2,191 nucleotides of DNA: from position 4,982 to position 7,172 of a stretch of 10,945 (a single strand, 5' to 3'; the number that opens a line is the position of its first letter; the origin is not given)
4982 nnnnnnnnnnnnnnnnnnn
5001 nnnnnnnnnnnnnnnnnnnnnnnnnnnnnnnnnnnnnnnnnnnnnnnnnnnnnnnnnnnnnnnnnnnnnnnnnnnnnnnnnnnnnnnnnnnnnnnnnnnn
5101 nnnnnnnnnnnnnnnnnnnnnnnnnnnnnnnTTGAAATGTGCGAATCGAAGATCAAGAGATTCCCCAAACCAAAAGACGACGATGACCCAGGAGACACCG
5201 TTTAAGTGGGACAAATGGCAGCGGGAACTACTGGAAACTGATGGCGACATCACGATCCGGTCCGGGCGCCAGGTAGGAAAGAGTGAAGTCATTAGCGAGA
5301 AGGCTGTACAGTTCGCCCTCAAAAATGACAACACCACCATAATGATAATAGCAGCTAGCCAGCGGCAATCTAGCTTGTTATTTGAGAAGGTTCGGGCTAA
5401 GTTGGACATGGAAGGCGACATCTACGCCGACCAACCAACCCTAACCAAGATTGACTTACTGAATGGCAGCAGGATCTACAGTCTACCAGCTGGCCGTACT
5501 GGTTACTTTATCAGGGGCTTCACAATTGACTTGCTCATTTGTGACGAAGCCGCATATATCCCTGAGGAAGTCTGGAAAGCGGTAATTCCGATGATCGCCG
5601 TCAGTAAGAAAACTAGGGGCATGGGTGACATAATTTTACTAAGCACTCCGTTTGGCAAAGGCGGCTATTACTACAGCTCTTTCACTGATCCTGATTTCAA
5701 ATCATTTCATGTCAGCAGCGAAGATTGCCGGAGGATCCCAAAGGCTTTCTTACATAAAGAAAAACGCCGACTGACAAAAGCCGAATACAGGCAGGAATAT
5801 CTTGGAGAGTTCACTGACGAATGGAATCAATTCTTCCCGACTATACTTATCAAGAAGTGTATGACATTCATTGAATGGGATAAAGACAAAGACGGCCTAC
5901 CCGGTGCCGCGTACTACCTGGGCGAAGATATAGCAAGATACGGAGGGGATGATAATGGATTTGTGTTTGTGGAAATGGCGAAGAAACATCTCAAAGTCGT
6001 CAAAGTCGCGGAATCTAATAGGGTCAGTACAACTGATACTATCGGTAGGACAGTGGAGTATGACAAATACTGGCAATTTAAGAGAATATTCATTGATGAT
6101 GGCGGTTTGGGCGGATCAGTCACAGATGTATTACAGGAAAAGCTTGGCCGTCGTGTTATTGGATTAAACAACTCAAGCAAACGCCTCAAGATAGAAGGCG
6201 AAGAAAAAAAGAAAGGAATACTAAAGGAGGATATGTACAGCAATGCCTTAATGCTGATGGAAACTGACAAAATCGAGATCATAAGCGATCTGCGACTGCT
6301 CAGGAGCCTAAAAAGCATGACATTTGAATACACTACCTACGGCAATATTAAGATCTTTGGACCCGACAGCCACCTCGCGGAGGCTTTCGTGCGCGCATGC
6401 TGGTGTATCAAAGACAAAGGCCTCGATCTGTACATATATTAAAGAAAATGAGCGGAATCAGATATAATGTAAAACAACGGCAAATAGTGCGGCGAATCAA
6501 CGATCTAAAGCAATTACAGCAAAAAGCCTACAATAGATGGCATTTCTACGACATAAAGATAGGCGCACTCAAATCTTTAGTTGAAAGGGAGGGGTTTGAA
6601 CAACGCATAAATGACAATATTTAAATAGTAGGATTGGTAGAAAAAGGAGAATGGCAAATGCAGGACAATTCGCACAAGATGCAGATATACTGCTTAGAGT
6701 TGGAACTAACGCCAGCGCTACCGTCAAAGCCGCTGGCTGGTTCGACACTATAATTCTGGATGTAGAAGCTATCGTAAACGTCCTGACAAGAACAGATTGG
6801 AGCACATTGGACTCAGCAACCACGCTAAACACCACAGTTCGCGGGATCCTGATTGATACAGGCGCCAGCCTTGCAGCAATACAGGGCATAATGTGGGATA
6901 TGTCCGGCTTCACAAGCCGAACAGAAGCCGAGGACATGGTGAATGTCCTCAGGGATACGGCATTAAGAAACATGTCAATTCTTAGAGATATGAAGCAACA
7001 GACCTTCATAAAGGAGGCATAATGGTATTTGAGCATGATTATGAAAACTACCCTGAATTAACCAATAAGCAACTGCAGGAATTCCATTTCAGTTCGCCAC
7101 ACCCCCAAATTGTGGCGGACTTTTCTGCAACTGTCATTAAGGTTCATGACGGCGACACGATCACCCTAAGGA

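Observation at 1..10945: Complete 10.8-kb genome with an HK97-type head and packaging module but no recognisable replication, integration, tail-tube or lysis genes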

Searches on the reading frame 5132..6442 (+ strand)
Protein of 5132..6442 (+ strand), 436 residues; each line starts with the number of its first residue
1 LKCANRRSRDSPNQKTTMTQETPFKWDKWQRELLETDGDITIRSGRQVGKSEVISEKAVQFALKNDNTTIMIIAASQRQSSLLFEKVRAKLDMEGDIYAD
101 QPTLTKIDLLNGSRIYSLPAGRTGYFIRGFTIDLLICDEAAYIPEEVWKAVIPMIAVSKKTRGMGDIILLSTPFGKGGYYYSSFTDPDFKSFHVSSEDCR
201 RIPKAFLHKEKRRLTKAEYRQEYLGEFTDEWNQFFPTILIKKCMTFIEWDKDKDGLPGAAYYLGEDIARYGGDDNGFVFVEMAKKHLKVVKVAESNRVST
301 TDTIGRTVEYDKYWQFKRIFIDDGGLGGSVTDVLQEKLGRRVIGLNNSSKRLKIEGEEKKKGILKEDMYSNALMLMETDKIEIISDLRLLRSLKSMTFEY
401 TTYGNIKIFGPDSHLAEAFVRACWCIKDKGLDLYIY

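Call 5: search_protein_families(library=pfam, proteins=[window:5132-6442:+], max_evalue=0.1)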
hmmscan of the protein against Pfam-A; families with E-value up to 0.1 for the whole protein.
window:5132-6442:+ (436 aa): 2 families
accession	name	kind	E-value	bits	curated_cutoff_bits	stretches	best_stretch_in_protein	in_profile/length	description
PF03237.21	Terminase_6N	-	2.5e-12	47.3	22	1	45-240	5-213/215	Terminase large subunit, T4likevirus-type, N-terminal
PF05127.21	NAT10_TcmA_helicase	-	0.00019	21.8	22.7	1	42-152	2-110/176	RNA cytidine acetyltransferase NAT10/TcmA, helicase domain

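Call 6: search_protein_families(library=phrogs, proteins=[window:5132-6442:+], max_evalue=0.1)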
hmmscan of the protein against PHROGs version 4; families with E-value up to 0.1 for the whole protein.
window:5132-6442:+ (436 aa): 11 families
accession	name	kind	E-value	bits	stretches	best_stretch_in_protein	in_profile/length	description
phrog_2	-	head and packaging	2.1e-44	153.4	1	9-424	251-590/807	terminase large subunit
phrog_7579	-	head and packaging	5.4e-34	118.5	1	27-242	6-228/239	terminase large subunit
phrog_675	-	head and packaging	1.3e-13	51.1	1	21-200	38-218/576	terminase large subunit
phrog_5909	-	head and packaging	3.4e-08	34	1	169-348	5-196/285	terminase large subunit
phrog_38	-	head and packaging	4.2e-08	33.3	1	37-355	305-651/760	terminase large subunit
phrog_5902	-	unknown function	2.5e-07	31.3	1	133-235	157-266/359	-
phrog_5989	-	head and packaging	8.1e-07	29.5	1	41-162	160-279/347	terminase large subunit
phrog_9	-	head and packaging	6.7e-05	22.9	1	17-150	198-340/812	terminase large subunit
phrog_1488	-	unknown function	0.0002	22.2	1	24-97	27-97/177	unknown function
phrog_2586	-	unknown function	0.03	15.4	0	40-143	46-137/166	-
phrog_2074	-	unknown function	0.043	15.2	1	122-156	34-69/83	-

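Call 51: search_dna_similar(query=window:5183-6439:+, collection=phages, mode=protein, max_rows=25, max_evalue=0.00001)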
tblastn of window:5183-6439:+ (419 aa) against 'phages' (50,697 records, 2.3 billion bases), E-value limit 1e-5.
Records with a match: 562; places in all: 562; records where one place covers at least 80% of the query: 80.
Best place of each record, by identity: <60% 562.
By first word of the organism name: Synechococcus 331; Cyanophage 60; Acinetobacter 45; Rhizobium 19; Prochlorococcus 18; Thermus 12; Clostridium 9; Serratia 8; Klebsiella 7; Bacillus 6; and 25 more.
By host as written in the record: - 178; Synechococcus 107; Synechococcus sp. WH7803 26; Synechococcus sp. 24; Synechococcus sp. WH8102 19; Synechococcus sp. MW02 15; Synechococcus sp. WH 7803 11; Acinetobacter baumannii 9; and 92 more.
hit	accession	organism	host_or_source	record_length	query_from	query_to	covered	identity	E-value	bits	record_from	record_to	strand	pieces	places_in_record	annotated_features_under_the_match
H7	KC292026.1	Halogranum tailed virus 1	Halogranum sp. SS5-1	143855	28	414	92%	32.3%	2e-48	182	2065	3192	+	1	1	5: terminase large subunit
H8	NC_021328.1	Halogranum tailed virus 1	Halogranum sp. SS5-1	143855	28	414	92%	32.3%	2e-48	182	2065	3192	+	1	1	5: terminase large subunit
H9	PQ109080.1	Thermus phage Riverbug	Thermus thermophilus HB8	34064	5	318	75%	30.6%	1e-31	133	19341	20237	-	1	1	TerL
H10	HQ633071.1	Synechococcus phage S-SKS1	Synechococcus sp. WH7803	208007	1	409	98%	23.2%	4e-10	68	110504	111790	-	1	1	terminase large subunit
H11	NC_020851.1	Synechococcus phage S-SKS1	Synechococcus sp. WH7803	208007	1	409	98%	23.2%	4e-10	68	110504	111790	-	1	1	terminase large subunit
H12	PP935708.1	Campylobacter phage vB_CJ12660_3PH123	Campylobacter jejuni NCTC 12660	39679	23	391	88%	25.6%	3e-7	59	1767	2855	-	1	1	putative terminase B protein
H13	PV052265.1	Campylobacter phage CC12667_12684_ph15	Campylobacter coli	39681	23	391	88%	25.6%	3e-7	59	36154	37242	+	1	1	terminase large subunit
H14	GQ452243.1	Enterococcus phage phiEf11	Enterococcus faecalis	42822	10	391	91%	24.2%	6e-9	64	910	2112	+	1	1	putative phage terminase B protein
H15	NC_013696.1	Enterococcus phage phiEf11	Enterococcus faecalis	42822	10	391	91%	24.2%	6e-9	64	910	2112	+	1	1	DEAD/DEAH box helicase family protein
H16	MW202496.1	Caudoviricetes sp.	Manatee Spring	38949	12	393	91%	23.9%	1e-8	64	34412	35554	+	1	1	terminase large subunit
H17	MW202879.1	Caudoviricetes sp.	Manatee Spring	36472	10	390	91%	23.5%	2e-9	66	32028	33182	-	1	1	terminase large subunit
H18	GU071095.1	Synechococcus phage S-SM2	Synechococcus sp. WH8017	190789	1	410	98%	21.4%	1e-7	60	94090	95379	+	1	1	gp17: terminase DNA packaging enzyme large subunit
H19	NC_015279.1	Synechococcus phage S-SM2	Synechococcus sp. WH8017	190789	1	410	98%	21.4%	1e-7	60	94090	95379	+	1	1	gp17: terminase large subunit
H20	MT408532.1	Synechococcus phage SynMITS9220M01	Synechococcus sp. MIT S9220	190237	29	410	91%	23.0%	9e-8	61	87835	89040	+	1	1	terminase DNA packaging enzyme large subunit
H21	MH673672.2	Thermus phage phiFa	Thermus thermophilus HB27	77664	28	391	87%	24.1%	8e-8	61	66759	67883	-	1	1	terminase large subunit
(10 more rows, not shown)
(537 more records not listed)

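Call 97: search_solved_structures(query=window:5183-6439:+, max_evalue=0.001)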
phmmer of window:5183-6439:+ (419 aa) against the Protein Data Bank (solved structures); distinct sequences matched with E-value up to 0.001: 3.
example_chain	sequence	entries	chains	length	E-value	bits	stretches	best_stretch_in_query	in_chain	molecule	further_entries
4zni_A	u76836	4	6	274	1.9e-09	40.2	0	28-163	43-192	Phage terminase large subunit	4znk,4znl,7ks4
4znj_A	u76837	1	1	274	8.6e-09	38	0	110-163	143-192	Phage terminase large subunit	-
3ezk_A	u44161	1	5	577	0.00028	23.2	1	23-163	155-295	DNA packaging protein Gp17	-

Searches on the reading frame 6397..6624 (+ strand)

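Call 7: search_protein_families(library=phrogs, proteins=[window:6397-6624:+], max_evalue=0.1)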
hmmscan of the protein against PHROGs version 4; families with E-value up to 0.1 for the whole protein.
window:6397-6624:+ (75 aa): 1 family
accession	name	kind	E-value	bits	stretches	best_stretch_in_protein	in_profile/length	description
phrog_13151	-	unknown function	0.011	16.5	0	3-19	4-20/49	-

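Call 8: search_protein_families(library=pfam, proteins=[window:6397-6624:+], max_evalue=0.1)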
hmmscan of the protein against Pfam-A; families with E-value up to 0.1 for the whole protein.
window:6397-6624:+ (75 aa): 0 families

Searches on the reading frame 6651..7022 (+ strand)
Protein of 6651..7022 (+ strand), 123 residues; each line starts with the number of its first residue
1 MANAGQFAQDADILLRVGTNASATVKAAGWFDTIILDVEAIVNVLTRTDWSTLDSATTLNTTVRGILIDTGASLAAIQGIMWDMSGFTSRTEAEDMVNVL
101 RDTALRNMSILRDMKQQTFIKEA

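Call 7: search_protein_families(library=phrogs, proteins=[window:6651-7022:+], max_evalue=0.1)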
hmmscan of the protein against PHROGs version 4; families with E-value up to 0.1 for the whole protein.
window:6651-7022:+ (123 aa): 0 families

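Call 8: search_protein_families(library=pfam, proteins=[window:6651-7022:+], max_evalue=0.1)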
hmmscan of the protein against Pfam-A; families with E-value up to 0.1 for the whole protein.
window:6651-7022:+ (123 aa): 0 families

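Call 72: search_solved_structures(query=A5, max_evalue=10, show_alignments=2)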
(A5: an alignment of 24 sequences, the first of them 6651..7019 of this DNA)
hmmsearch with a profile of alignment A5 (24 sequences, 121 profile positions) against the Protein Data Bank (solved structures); distinct sequences matched with E-value up to 10: 2.
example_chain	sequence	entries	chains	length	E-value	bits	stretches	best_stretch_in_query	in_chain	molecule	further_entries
3to5_A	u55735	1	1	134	1.1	12.5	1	37-68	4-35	CheY homolog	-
4dlq_A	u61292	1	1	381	1.2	12.4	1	15-62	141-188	Latrophilin-1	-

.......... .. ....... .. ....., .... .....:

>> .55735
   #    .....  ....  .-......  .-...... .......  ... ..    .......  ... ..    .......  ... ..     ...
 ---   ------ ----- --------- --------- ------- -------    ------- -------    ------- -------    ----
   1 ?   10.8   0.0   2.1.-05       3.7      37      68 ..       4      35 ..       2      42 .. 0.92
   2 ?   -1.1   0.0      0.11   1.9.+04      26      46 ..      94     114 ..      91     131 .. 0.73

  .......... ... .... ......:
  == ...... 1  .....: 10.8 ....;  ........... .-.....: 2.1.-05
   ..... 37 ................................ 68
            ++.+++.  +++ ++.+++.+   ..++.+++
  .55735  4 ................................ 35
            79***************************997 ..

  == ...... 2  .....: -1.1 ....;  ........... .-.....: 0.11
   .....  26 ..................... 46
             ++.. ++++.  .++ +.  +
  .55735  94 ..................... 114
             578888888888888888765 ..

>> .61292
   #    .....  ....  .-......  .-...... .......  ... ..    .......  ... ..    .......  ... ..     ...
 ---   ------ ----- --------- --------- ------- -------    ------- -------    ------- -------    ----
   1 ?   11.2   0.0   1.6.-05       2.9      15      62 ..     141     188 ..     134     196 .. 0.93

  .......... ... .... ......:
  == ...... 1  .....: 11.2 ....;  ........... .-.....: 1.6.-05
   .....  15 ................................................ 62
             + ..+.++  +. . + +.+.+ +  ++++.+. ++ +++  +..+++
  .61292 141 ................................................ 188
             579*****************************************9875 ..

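Call 73: search_protein_families(library=phrogs, alignment_id=A5, max_evalue=1)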
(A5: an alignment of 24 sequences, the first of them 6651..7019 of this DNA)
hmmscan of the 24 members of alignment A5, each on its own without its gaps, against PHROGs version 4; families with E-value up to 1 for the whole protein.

A. member 1, window:6651-7019:+ (123 aa): 1 family
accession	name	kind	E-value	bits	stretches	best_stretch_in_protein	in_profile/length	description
phrog_27477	-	unknown function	0.24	11.9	1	74-107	139-172/220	-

B. families by the number of members that match (of 24 scanned): 40 families (the first 25 are shown)
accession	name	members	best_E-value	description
phrog_32764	-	4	0.0041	-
phrog_27477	-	3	0.005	-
phrog_18677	-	3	0.017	-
phrog_37627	-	2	0.028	-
phrog_29252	-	2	0.15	-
phrog_7715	-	2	0.17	-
phrog_35526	-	1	0.0066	-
phrog_13146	-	1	0.011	-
phrog_22288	-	1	0.013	-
phrog_17448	-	1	0.017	-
phrog_36901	-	1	0.019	-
phrog_541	-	1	0.022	head-tail adaptor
phrog_33433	-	1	0.031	-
phrog_20013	-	1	0.036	virion structural protein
phrog_34953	-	1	0.043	-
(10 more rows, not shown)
